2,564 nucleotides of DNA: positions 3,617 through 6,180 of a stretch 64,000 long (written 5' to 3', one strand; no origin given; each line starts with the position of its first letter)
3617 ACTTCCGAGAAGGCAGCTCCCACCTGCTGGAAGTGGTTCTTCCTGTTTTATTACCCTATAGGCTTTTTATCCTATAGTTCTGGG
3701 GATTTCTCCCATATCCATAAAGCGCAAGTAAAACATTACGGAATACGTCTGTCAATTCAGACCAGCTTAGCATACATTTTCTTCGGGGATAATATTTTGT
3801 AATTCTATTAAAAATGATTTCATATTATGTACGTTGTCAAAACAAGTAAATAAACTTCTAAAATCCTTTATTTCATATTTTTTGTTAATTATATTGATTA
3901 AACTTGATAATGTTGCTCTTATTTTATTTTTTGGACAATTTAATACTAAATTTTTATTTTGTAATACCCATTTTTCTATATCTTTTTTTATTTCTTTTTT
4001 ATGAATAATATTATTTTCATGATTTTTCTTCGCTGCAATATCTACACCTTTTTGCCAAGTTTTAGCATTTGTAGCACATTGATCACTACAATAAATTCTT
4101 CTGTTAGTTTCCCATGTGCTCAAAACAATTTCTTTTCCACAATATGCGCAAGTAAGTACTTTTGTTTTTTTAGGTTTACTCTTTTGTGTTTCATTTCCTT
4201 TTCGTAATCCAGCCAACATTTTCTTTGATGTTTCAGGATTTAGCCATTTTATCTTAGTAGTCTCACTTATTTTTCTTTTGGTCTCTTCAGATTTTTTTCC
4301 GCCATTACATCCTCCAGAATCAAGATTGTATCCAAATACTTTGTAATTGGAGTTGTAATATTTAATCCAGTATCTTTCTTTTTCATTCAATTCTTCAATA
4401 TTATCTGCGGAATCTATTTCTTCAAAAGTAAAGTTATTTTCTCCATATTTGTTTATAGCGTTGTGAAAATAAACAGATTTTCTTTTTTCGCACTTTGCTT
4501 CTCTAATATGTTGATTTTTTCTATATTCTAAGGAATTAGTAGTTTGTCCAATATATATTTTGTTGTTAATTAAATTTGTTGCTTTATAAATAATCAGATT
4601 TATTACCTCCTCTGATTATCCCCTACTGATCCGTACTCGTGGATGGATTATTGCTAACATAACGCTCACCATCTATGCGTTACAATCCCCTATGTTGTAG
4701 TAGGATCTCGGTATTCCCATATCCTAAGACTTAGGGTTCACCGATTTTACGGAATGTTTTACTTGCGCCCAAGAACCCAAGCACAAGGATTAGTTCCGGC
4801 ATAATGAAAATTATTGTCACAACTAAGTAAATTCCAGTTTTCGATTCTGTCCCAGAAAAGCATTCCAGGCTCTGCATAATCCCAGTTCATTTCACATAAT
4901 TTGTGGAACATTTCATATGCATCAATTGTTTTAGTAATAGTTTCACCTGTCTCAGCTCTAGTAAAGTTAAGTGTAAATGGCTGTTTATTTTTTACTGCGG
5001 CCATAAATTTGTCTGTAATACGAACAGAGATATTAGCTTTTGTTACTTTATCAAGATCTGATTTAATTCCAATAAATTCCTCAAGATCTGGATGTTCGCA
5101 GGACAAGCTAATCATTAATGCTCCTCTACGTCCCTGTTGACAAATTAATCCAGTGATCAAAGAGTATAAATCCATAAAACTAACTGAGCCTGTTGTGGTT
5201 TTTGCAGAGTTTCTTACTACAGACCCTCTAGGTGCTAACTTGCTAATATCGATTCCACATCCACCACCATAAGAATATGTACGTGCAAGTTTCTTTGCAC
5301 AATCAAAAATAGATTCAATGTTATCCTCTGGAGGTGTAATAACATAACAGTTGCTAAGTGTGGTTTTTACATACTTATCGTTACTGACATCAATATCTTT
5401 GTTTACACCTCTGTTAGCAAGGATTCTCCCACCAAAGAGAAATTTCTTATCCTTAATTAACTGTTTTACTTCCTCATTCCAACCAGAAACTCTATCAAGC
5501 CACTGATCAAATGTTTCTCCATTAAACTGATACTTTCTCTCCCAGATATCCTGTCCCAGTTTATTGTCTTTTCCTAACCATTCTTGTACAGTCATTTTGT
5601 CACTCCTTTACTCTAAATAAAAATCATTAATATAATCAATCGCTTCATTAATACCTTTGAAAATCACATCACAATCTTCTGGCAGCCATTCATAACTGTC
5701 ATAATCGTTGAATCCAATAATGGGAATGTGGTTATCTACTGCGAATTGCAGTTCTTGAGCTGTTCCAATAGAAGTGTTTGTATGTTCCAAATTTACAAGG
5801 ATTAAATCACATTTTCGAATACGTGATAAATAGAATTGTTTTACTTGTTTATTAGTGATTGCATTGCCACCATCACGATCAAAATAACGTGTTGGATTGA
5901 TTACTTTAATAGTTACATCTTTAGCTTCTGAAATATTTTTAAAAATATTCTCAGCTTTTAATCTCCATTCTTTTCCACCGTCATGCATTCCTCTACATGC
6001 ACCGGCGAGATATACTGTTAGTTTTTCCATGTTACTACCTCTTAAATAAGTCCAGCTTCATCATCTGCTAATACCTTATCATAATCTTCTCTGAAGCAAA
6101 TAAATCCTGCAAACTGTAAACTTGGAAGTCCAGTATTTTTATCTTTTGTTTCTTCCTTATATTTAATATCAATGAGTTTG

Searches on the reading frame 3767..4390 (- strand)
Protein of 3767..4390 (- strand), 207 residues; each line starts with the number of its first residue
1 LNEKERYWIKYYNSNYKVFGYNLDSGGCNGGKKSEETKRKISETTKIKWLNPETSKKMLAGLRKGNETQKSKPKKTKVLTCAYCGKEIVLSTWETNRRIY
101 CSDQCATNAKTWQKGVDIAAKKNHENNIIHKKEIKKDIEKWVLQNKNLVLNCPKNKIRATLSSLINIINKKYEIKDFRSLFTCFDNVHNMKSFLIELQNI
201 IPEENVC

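Call 91: search_protein_families(library=phrogs, proteins=[window:3767-4390:-], max_evalue=0.00001)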
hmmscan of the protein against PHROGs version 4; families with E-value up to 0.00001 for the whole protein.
window:3767-4390:- (207 aa): 1 family
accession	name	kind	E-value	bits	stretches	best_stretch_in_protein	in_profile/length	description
phrog_314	-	DNA, RNA and nucleotide metabolism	5.4e-10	39.8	1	1-158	242-426/574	homing endonuclease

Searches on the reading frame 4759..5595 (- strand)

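Call 91: search_protein_families(library=phrogs, proteins=[window:4759-5595:-], max_evalue=0.00001)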
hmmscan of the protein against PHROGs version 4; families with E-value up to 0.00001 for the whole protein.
window:4759-5595:- (278 aa): 5 families
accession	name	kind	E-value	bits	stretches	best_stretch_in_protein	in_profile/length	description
phrog_84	-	DNA, RNA and nucleotide metabolism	6e-44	151.4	1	39-271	245-488/975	ribonucleoside-diphosphate reductase large subunit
phrog_3987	-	DNA, RNA and nucleotide metabolism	9.3e-18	65.1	1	76-223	215-365/467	ribonucleotide reductase large subunit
phrog_12229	-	DNA, RNA and nucleotide metabolism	1.9e-08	34.2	1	1-163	1-157/577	ribonucleotide reductase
phrog_367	-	DNA, RNA and nucleotide metabolism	4.2e-08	32.8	1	127-276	252-393/701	ribonucleotide reductase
phrog_6132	-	DNA, RNA and nucleotide metabolism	5e-08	33.6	1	80-175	215-308/530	ribonucleotide reductase large subunit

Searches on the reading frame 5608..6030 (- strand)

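Call 92: search_protein_families(library=phrogs, proteins=[window:5608-6030:-], max_evalue=0.00001)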
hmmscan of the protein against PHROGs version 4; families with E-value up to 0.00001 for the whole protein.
window:5608-6030:- (140 aa): 1 family
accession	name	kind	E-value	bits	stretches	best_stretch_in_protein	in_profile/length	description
phrog_355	-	DNA, RNA and nucleotide metabolism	7.1e-07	29.9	1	5-115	76-180/249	nucleoside 2-deoxyribosyltransferase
